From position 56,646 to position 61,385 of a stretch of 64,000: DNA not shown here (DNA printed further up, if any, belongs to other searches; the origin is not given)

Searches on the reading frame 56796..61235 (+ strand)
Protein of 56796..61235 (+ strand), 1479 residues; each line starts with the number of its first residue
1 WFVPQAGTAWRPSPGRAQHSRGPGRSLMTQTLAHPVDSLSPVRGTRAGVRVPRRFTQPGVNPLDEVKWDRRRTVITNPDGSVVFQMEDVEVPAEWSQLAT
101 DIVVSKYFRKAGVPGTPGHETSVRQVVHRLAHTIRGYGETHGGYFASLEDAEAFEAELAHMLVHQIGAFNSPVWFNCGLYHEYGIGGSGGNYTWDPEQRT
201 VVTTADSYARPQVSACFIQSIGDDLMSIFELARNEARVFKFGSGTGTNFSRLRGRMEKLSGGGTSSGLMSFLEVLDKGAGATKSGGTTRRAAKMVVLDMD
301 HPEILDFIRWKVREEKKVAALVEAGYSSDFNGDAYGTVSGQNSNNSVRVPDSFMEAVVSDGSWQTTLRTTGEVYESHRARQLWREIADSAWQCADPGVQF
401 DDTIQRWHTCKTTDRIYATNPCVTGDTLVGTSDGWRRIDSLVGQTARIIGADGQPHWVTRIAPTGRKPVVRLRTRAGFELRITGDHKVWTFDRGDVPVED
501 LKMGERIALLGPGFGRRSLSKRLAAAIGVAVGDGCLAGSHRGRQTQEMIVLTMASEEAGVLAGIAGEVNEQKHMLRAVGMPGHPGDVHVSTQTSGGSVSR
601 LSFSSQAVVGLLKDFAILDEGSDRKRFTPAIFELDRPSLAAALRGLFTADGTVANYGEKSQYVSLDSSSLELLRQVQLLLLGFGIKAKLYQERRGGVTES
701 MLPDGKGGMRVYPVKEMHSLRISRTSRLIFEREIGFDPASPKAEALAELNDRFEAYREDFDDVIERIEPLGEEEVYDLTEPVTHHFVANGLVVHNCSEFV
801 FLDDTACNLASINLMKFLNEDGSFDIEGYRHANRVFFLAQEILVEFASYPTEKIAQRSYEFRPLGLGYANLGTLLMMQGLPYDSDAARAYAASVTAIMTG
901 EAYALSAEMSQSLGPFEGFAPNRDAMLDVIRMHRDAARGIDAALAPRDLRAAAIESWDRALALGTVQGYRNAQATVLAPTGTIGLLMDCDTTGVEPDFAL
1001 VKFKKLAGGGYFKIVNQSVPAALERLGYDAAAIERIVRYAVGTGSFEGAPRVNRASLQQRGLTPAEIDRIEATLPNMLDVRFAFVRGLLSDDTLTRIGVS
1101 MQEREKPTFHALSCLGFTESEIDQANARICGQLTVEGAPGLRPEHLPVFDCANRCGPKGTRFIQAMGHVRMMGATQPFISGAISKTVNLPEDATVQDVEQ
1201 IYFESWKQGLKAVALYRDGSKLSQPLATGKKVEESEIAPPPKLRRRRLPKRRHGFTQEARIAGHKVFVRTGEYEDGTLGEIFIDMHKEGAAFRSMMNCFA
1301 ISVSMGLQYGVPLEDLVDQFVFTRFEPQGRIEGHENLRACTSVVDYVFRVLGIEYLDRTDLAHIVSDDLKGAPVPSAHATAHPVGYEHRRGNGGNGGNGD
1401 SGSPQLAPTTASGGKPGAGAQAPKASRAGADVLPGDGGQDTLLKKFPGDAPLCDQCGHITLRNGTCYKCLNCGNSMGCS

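Call 38: search_protein_families(library=pfam, proteins=[window:56796-61235:+], max_evalue=0.001)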
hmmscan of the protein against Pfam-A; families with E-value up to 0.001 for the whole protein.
window:56796-61235:+ (1479 aa): 5 families
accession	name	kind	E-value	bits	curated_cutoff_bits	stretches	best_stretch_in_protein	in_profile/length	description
PF02867.20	Ribonuc_red_lgC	-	6.8e-126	421.4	23.9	2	214-1055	1-459/523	Ribonucleotide reductase, barrel domain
PF08471.15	Ribonuc_red_2_N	-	1.9e-28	99.1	27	1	79-165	1-103/103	Class II vitamin B12-dependent ribonucleotide reductase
PF14528.11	LAGLIDADG_3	-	7.8e-19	68.2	22.5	1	639-735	3-82/82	LAGLIDADG-like domain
PF14890.11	Intein_splicing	-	6.8e-14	52.4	35.8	1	458-795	38-155/155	Intein splicing domain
PF12637.14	TSCPD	-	7.1e-10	39.5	22.8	1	1263-1352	13-85/88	TSCPD domain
